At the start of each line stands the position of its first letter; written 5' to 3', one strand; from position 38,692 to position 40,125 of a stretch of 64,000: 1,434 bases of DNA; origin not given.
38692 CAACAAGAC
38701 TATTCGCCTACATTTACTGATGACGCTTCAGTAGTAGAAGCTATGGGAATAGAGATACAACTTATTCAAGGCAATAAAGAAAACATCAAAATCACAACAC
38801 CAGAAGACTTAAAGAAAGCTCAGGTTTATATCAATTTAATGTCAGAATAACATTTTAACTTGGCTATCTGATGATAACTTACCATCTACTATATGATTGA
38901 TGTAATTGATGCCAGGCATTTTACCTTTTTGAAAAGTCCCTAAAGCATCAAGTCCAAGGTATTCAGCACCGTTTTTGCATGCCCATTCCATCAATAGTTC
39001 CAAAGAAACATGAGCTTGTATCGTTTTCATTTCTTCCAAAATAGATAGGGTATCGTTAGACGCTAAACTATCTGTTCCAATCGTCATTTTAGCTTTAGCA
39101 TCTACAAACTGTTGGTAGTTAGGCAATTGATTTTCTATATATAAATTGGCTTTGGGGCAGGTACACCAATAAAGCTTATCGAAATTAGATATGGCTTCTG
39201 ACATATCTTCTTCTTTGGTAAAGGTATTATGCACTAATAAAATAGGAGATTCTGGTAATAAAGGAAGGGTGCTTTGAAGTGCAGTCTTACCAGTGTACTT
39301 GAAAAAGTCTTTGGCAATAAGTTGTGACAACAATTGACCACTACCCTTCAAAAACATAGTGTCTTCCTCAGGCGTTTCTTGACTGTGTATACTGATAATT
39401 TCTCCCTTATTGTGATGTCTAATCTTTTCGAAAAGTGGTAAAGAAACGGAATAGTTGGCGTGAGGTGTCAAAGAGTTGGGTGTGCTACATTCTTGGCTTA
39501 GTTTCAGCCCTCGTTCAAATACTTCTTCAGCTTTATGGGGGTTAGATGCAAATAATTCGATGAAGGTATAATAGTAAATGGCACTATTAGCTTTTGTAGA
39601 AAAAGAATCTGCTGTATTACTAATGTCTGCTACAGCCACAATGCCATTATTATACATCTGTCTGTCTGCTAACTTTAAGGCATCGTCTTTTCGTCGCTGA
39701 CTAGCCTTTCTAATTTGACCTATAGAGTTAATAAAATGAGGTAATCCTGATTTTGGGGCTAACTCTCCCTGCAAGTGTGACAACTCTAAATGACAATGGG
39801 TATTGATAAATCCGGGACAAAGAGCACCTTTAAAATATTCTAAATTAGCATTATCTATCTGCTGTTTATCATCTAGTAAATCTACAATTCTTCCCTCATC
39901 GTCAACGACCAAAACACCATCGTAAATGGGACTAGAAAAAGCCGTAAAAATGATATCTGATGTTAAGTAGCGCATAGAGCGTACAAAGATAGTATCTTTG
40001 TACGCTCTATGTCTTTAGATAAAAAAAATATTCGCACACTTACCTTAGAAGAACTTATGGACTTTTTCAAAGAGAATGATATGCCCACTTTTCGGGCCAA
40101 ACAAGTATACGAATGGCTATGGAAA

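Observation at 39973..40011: Perfect 39-bp palindrome whose two ends are the start codons of divergent genes (amidohydrolase and rlmN)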

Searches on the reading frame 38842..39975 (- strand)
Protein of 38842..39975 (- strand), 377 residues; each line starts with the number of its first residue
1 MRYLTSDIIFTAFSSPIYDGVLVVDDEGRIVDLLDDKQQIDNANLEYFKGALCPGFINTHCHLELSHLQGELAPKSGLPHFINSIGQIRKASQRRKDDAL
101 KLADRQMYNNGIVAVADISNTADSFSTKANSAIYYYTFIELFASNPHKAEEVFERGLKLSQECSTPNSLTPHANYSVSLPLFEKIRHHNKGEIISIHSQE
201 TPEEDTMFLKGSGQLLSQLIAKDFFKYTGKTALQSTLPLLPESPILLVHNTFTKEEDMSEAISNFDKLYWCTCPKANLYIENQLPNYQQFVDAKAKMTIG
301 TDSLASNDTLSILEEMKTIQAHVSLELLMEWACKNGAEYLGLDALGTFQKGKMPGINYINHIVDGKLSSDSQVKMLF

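Call 8: search_protein_families(library=ncbifam, proteins=[window:38842-39975:-])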
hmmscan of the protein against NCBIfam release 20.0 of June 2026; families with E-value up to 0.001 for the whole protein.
window:38842-39975:- (377 aa): 16 families
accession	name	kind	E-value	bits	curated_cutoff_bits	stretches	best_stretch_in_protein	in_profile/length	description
NF006269.1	PRK08418.1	equivalog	2.3e-29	102.3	320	1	17-360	19-375/408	aminofutalosine deaminase family hydrolase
NF006549.0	PRK09045.1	equivalog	5.7e-19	68.1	540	1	23-352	32-371/444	TRZ/ATZ family hydrolase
NF005552.0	PRK07213.1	equivalog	2.1e-14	53.2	294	1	243-369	234-357/382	chlorohydrolase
NF006252.0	PRK08393.1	equivalog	2.1e-11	43.5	617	1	27-319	27-313/424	N-ethylammeline chlorohydrolase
NF004701.0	PRK06038.1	equivalog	3.1e-11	42.6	609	1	11-320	15-317/432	N-ethylammeline chlorohydrolase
NF005557.0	PRK07228.1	equivalog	1.5e-10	40.4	522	1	244-359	250-374/445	5'-deoxyadenosine deaminase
NF009059.0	PRK12393.1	equivalog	8.4e-10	37.9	543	1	272-353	298-388/460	amidohydrolase family protein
NF004995.0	PRK06380.1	subfamily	9.8e-10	38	567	1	27-127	28-127/418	metal-dependent hydrolase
TIGR02967.1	guan_deamin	equivalog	1.3e-09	37.5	375.4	1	246-359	242-360/401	guanine deaminase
NF006055.0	PRK08203.1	equivalog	3e-08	32.6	532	1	271-353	293-384/455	8-oxoguanine deaminase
NF005211.0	PRK06687.1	equivalog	4.2e-08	32.4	703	1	18-319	20-320/419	TRZ/ATZ family protein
NF006681.0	PRK09229.1-2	equivalog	5e-07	28.8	362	0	245-353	267-380/451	formimidoylglutamate deiminase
NF012037.0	PRK15493.1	equivalog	6.6e-07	28.5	779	1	269-353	271-365/435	bifunctional S-methyl-5'-thioadenosine deaminase/S-adenosylhomocysteine deaminase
NF006679.0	PRK09228.1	subfamily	3.8e-06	25.9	351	0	246-319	267-337/433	guanine deaminase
TIGR02022.1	hutF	equivalog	1.9e-05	23.6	413.05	0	246-325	268-342/455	formimidoylglutamate deiminase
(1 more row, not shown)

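Call 9: search_protein_families(library=pfam, proteins=[window:38842-39975:-])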
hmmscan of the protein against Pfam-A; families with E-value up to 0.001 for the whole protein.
window:38842-39975:- (377 aa): 1 family
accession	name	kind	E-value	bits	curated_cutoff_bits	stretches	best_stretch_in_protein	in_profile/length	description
PF01979.26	Amidohydro_1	-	2.5e-28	99.8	25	1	52-359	2-318/345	Amidohydrolase family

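Call 10: find_related_loci(query=window:38842-39975:-, collection=genome_contigs, flank=3000)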
Query window:38842-39975:- (377 aa) in genome_contigs; peptide patterns used: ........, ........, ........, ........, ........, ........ (x = any residue, [..] = any of these).
42 stretches matched a pattern; 4 encode a relative of the query (tblastn E <= 1e-3); 4 distinct loci.
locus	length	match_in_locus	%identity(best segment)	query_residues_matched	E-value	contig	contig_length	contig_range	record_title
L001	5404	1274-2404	95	1-377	0e+0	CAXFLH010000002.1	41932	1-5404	MAG TPA_asm: uncultured Flavobacteriales bacterium isolate ERR599029_concoct_167 genome assembly, contig: ERZ840367.608,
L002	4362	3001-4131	93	1-377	0e+0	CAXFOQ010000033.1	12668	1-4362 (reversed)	MAG TPA_asm: uncultured Flavobacteriales bacterium isolate ERR599126_concoct_65 genome assembly, contig: ERZ841705.1589,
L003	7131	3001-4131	92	1-377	0e+0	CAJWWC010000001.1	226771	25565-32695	MAG TPA_asm: uncultured Flavobacteriales bacterium isolate ERR599163_bin.88_MetaBAT_v2.12.1_MAG genome assembly, contig:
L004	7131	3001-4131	90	1-377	0e+0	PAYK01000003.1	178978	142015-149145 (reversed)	MAG: Flavobacteriales bacterium isolate SAT105 175075, whole genome shotgun sequence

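Call 13: find_homologous_proteins(query=window:38842-39975:-, max_evalue=1e-20)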
Query window:38842-39975:- (377 aa): 7996 proteins with E <= 1e-20 among 8000 candidates; the best 120 are listed.
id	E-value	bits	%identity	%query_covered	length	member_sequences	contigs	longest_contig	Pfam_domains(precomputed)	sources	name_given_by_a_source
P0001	4.6e-240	814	95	100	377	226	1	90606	PF01979.27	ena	-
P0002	3.8e-233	791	92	100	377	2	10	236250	PF01979.27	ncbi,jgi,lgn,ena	-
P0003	6.2e-233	790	91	100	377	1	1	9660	PF01979.27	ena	-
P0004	1.4e-232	789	91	100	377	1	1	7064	PF01979.27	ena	-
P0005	3.6e-232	788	91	100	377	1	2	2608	PF01979.27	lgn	-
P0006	5.2e-232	787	91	100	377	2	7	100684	PF01979.27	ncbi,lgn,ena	-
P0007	6.9e-232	787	90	100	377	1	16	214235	PF01979.27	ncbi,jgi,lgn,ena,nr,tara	ncbi:MAG: amidohydrolase [Flavobacteriales bacterium]|nr:amidohydrolase [Flavobacteriales bacterium]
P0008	7.3e-232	787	90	100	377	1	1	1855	PF01979.27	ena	-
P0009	1.2e-231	786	91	100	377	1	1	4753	PF01979.27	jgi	-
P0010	5.3e-231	784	90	100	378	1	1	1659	PF01979.27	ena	-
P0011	5.5e-231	784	90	100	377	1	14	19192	PF01979.27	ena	-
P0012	6.0e-231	784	90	100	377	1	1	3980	PF01979.27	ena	-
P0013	6.5e-231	784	90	100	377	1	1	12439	PF01979.27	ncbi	-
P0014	6.5e-231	784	90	100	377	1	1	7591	PF01979.27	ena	-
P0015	8.6e-231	783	90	100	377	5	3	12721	PF01979.27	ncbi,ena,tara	tara:strand:+ start:399 stop:1532 length:1134 start_codon:yes stop_codon:yes gene_type:complete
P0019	1.2e-211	720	82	100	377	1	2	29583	PF01979.27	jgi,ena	-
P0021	3.2e-201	686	79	100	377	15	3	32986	PF01979.27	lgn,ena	-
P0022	2.5e-195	667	77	100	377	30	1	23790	PF01979.27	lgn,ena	-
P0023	9.3e-194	661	75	100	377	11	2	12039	PF01979.27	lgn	-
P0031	1.3e-156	539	62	100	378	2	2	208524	PF01979.27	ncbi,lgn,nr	ncbi:MAG: amidohydrolase family protein [Flavobacteriales bacterium]|nr:amidohydrolase family protei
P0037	1.9e-148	512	61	100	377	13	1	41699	PF01979.27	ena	-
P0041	1.9e-133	463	59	100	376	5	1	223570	PF01979.27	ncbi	ncbi:MAG: amidohydrolase family protein [Flavobacteriales bacterium]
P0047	9.4e-130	451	55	100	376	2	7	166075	PF01979.27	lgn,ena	-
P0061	4.8e-122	426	53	100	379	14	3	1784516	PF01979.27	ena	-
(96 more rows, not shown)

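Call 14: find_related_loci(query=window:38842-39975:-, collection=metagenome_contigs, flank=1500)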
Query window:38842-39975:- (377 aa) in metagenome_contigs; peptide patterns used: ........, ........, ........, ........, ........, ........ (x = any residue, [..] = any of these).
47 stretches matched a pattern; 9 encode a relative of the query (tblastn E <= 1e-3); 9 distinct loci.
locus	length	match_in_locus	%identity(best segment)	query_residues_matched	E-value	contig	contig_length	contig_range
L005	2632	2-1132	98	1-377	0e+0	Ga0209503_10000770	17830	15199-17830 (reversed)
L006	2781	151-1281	98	1-377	0e+0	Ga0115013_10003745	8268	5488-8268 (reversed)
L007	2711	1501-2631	92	1-377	0e+0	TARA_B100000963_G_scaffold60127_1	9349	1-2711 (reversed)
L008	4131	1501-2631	90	1-377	0e+0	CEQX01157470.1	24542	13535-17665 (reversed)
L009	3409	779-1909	90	1-377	0e+0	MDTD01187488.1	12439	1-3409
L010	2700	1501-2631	90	1-377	0e+0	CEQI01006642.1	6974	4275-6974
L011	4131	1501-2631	84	1-377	0e+0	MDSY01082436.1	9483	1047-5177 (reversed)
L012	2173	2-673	92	154-377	1e-148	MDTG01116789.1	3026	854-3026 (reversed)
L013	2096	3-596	94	180-377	1e-129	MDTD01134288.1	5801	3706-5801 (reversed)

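Call 15: find_encoding_contigs(protein=P0019, flank=2000, max_places=3)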
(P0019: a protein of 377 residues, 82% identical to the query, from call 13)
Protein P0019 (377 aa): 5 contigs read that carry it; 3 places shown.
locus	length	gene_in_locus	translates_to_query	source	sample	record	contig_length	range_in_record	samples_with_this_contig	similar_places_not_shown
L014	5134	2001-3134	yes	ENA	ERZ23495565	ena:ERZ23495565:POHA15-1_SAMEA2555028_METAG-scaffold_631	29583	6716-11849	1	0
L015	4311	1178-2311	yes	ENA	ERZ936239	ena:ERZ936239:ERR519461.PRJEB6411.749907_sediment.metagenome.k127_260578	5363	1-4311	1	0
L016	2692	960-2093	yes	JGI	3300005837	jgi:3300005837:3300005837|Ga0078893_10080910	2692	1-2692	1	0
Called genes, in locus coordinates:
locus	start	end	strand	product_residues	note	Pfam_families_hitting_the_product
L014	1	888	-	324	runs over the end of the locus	PF00348:polyprenyl_synt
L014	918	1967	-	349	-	PF21016:RlmN_N, PF04055:Radical_SAM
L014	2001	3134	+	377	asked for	PF01979:Amidohydro_1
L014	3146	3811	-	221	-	PF01128:IspD, PF02348:CTP_transf_3, PF12804:NTP_transf_3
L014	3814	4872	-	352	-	PF02547:Queuosine_synth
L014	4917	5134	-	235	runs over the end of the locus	PF01509:TruB_N, PF16198:TruB_C_2 (weak)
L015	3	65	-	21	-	?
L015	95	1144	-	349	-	PF21016:RlmN_N, PF04055:Radical_SAM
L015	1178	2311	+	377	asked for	PF01979:Amidohydro_1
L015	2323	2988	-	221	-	PF01128:IspD, PF02348:CTP_transf_3, PF12804:NTP_transf_3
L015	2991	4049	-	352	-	PF02547:Queuosine_synth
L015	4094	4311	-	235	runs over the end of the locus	PF01509:TruB_N, PF16198:TruB_C_2 (weak)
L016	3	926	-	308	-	?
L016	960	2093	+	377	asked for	PF01979:Amidohydro_1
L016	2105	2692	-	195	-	?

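Call 16: find_encoding_contigs(protein=P0021, flank=2000, max_places=3)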
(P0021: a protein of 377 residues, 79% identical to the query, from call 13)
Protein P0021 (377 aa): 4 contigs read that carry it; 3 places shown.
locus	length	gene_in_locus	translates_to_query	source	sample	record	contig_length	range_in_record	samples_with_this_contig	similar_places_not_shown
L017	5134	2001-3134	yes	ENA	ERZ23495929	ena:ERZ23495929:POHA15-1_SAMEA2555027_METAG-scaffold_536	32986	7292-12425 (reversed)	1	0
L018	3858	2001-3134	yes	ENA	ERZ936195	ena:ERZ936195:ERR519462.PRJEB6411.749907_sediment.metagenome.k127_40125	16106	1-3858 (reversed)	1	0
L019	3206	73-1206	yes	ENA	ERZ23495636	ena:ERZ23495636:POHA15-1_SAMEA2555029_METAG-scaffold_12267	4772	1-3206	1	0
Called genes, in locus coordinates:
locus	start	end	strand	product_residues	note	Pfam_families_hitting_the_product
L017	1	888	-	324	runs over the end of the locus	PF00348:polyprenyl_synt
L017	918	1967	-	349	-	PF21016:RlmN_N, PF04055:Radical_SAM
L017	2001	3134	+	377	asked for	PF01979:Amidohydro_1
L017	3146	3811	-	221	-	PF01128:IspD, PF02348:CTP_transf_3 (weak), PF12804:NTP_transf_3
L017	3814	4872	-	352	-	PF02547:Queuosine_synth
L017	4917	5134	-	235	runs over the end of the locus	PF01509:TruB_N, PF16198:TruB_C_2 (weak)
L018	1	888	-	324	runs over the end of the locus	PF00348:polyprenyl_synt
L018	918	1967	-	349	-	PF21016:RlmN_N, PF04055:Radical_SAM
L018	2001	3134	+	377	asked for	PF01979:Amidohydro_1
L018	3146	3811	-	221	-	PF01128:IspD, PF02348:CTP_transf_3 (weak), PF12804:NTP_transf_3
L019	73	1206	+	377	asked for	PF01979:Amidohydro_1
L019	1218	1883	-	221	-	PF01128:IspD, PF02348:CTP_transf_3 (weak), PF12804:NTP_transf_3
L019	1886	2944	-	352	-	PF02547:Queuosine_synth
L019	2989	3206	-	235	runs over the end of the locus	PF01509:TruB_N, PF16198:TruB_C_2 (faint)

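Call 17: find_encoding_contigs(protein=P0022, flank=2000, max_places=3)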
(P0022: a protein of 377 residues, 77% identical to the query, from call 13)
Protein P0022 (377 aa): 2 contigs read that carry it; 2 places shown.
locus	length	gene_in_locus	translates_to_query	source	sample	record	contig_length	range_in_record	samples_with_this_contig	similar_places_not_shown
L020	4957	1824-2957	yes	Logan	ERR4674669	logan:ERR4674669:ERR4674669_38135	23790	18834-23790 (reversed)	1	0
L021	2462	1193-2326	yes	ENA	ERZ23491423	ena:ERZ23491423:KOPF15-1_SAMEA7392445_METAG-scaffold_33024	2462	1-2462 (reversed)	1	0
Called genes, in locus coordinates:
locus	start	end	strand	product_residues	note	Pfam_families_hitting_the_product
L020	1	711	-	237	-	?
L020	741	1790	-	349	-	PF21016:RlmN_N, PF04055:Radical_SAM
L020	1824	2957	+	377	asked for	PF01979:Amidohydro_1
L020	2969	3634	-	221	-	PF01128:IspD, PF02348:CTP_transf_3 (weak), PF12804:NTP_transf_3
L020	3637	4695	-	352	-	PF02547:Queuosine_synth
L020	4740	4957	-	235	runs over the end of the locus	PF01509:TruB_N, PF16198:TruB_C_2 (weak)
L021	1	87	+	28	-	?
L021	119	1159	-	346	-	PF21016:RlmN_N, PF04055:Radical_SAM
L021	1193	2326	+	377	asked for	PF01979:Amidohydro_1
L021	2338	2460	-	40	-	?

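Call 20: find_encoding_contigs(protein=P0023, flank=2000, max_places=3)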
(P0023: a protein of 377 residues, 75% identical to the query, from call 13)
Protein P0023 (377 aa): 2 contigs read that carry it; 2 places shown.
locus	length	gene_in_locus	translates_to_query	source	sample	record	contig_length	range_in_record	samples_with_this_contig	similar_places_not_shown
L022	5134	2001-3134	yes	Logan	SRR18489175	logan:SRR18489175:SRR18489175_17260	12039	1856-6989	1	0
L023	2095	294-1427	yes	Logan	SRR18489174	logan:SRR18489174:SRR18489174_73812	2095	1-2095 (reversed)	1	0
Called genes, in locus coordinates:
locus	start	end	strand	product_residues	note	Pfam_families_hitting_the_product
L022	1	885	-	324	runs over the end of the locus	PF00348:polyprenyl_synt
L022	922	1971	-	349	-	PF21016:RlmN_N, PF04055:Radical_SAM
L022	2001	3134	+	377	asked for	PF01979:Amidohydro_1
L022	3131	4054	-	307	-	-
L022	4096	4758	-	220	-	PF01128:IspD, PF12804:NTP_transf_3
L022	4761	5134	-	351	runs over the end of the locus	PF02547:Queuosine_synth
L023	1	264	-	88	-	?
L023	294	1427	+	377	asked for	PF01979:Amidohydro_1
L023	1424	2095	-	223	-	?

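Call 21: find_encoding_contigs(protein=P0031, flank=2000, max_places=3)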
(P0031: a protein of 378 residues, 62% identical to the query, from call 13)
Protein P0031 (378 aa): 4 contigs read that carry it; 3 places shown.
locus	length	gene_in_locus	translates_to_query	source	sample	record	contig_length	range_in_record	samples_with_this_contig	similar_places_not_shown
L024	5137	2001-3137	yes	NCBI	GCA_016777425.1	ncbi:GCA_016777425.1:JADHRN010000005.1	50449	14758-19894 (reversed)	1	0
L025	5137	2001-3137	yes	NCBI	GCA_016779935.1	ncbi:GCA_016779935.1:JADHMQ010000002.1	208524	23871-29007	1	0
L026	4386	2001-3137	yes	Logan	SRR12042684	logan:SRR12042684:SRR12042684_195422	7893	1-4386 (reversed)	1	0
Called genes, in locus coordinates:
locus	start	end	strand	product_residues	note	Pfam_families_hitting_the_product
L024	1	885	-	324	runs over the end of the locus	PF00348:polyprenyl_synt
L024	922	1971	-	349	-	PF21016:RlmN_N, PF04055:Radical_SAM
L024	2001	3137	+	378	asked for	PF01979:Amidohydro_1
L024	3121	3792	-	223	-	PF01128:IspD, PF12804:NTP_transf_3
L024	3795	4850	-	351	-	PF02547:Queuosine_synth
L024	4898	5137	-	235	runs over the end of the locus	PF01509:TruB_N, PF16198:TruB_C_2 (weak)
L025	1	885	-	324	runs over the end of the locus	PF00348:polyprenyl_synt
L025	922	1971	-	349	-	PF21016:RlmN_N, PF04055:Radical_SAM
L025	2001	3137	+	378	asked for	PF01979:Amidohydro_1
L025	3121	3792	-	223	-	PF01128:IspD, PF12804:NTP_transf_3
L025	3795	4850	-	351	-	PF02547:Queuosine_synth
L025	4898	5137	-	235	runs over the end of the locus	PF01509:TruB_N, PF16198:TruB_C_2 (weak)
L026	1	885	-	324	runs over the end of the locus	PF00348:polyprenyl_synt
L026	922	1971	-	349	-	PF21016:RlmN_N, PF04055:Radical_SAM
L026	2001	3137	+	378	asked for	PF01979:Amidohydro_1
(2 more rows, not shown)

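Call 22: find_encoding_contigs(protein=P0037, flank=2000, max_places=3)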
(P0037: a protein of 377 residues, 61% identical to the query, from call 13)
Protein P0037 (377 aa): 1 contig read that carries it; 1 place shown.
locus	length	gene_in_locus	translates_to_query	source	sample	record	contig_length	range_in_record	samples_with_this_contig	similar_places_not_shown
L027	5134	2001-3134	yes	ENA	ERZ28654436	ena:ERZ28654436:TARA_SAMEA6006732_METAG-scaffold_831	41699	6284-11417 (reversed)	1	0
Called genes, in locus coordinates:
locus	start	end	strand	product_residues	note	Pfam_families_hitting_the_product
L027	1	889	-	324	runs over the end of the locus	PF00348:polyprenyl_synt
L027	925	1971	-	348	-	PF21016:RlmN_N, PF04055:Radical_SAM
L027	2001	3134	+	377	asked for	PF01979:Amidohydro_1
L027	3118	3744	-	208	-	PF01128:IspD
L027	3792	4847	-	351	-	PF02547:Queuosine_synth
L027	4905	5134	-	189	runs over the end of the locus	PF01509:TruB_N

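Call 23: find_encoding_contigs(protein=P0041, flank=2000, max_places=3)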
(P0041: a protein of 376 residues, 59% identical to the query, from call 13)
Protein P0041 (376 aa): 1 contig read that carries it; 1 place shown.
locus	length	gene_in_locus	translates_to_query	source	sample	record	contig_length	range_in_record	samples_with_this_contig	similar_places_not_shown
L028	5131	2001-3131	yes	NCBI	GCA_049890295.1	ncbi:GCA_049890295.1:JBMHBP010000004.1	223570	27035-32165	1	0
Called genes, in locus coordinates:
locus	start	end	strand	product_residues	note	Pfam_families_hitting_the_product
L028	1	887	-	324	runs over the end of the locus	PF00348:polyprenyl_synt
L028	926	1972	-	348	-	PF21016:RlmN_N, PF04055:Radical_SAM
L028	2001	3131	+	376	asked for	PF01979:Amidohydro_1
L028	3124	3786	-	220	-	PF01128:IspD, PF12804:NTP_transf_3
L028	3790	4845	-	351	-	PF02547:Queuosine_synth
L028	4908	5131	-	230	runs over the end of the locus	PF01509:TruB_N, PF16198:TruB_C_2 (weak)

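Call 32: find_encoding_contigs(protein=P0007, flank=1200, max_places=10)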
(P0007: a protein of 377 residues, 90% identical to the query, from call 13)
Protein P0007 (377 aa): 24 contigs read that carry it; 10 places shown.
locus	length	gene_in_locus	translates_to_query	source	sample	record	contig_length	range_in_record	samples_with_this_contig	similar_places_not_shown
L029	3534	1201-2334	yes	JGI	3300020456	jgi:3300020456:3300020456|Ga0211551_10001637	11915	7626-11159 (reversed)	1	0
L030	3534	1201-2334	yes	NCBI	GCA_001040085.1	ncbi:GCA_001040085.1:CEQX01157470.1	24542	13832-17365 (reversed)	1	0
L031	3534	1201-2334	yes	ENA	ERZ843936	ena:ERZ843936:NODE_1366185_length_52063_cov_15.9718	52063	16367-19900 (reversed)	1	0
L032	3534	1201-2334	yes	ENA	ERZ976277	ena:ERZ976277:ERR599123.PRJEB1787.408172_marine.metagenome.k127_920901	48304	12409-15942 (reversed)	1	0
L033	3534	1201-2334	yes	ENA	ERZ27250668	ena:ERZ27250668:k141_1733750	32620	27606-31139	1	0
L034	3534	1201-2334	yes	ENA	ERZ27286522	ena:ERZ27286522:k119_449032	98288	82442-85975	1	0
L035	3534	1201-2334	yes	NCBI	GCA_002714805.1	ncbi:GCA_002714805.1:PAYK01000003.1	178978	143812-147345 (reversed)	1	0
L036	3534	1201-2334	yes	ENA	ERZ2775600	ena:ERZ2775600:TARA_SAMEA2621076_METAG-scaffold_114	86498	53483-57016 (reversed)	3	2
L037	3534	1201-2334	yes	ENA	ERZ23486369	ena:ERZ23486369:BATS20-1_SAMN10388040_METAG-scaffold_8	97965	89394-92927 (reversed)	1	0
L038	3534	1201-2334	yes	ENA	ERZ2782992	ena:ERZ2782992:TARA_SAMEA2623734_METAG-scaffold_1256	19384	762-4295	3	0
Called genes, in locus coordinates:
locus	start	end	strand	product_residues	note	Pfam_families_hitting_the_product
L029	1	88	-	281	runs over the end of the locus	?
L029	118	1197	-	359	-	PF21016:RlmN_N, PF04055:Radical_SAM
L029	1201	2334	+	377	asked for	PF01979:Amidohydro_1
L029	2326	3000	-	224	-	PF01128:IspD, PF12804:NTP_transf_3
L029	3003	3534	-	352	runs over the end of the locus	PF02547:Queuosine_synth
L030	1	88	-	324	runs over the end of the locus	PF00348:polyprenyl_synt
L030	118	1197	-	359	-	PF21016:RlmN_N, PF04055:Radical_SAM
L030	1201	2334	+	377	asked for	PF01979:Amidohydro_1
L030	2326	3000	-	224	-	PF01128:IspD, PF12804:NTP_transf_3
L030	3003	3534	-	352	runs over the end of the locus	PF02547:Queuosine_synth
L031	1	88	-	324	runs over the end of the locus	PF00348:polyprenyl_synt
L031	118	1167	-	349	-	PF21016:RlmN_N, PF04055:Radical_SAM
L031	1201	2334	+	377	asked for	PF01979:Amidohydro_1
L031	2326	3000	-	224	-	PF01128:IspD, PF12804:NTP_transf_3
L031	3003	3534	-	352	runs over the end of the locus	PF02547:Queuosine_synth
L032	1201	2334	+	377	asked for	PF01979:Amidohydro_1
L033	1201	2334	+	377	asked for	PF01979:Amidohydro_1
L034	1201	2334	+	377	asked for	PF01979:Amidohydro_1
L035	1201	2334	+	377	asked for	PF01979:Amidohydro_1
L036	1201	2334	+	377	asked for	PF01979:Amidohydro_1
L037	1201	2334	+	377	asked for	PF01979:Amidohydro_1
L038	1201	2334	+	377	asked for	PF01979:Amidohydro_1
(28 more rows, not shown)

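Call 33: find_encoding_contigs(protein=P0011, flank=1200, max_places=10)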
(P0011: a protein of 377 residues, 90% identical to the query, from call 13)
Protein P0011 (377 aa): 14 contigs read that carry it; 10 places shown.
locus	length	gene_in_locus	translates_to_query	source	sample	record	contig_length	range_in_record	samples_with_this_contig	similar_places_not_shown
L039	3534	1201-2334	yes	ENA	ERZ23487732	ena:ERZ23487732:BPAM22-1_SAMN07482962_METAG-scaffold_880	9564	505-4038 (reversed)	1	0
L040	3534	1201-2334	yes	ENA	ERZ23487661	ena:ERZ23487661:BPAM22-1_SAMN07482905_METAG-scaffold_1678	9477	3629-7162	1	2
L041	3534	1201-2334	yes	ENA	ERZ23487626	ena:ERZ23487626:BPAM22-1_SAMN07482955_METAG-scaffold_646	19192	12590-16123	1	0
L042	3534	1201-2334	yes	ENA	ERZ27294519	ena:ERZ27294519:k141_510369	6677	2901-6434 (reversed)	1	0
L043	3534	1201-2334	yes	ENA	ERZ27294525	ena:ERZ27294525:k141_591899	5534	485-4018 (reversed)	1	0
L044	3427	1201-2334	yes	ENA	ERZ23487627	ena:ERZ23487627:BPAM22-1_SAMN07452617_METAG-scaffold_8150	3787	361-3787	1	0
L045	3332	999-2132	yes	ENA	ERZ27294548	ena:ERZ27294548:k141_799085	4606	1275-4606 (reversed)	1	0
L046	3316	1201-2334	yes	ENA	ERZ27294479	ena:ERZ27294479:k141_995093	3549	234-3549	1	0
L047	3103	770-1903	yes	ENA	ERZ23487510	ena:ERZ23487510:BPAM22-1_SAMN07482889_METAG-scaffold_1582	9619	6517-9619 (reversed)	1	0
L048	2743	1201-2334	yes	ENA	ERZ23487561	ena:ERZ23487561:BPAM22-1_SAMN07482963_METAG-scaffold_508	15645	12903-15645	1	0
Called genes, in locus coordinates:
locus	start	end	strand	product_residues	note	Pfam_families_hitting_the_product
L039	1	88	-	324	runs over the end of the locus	PF00348:polyprenyl_synt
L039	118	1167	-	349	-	PF21016:RlmN_N, PF04055:Radical_SAM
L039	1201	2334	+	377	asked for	PF01979:Amidohydro_1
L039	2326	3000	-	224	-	PF01128:IspD, PF12804:NTP_transf_3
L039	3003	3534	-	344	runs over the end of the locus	?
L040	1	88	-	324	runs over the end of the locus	PF00348:polyprenyl_synt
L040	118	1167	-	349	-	PF21016:RlmN_N, PF04055:Radical_SAM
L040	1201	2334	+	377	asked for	PF01979:Amidohydro_1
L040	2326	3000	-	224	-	PF01128:IspD, PF12804:NTP_transf_3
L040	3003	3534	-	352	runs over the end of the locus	PF02547:Queuosine_synth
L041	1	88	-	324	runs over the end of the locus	PF00348:polyprenyl_synt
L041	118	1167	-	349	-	PF21016:RlmN_N, PF04055:Radical_SAM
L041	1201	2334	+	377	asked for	PF01979:Amidohydro_1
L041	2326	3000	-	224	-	PF01128:IspD, PF12804:NTP_transf_3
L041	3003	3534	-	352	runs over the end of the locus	PF02547:Queuosine_synth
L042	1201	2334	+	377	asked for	PF01979:Amidohydro_1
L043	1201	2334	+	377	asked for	PF01979:Amidohydro_1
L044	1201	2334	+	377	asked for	PF01979:Amidohydro_1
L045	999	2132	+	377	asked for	PF01979:Amidohydro_1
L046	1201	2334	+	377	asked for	PF01979:Amidohydro_1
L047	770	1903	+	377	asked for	PF01979:Amidohydro_1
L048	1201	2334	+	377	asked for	PF01979:Amidohydro_1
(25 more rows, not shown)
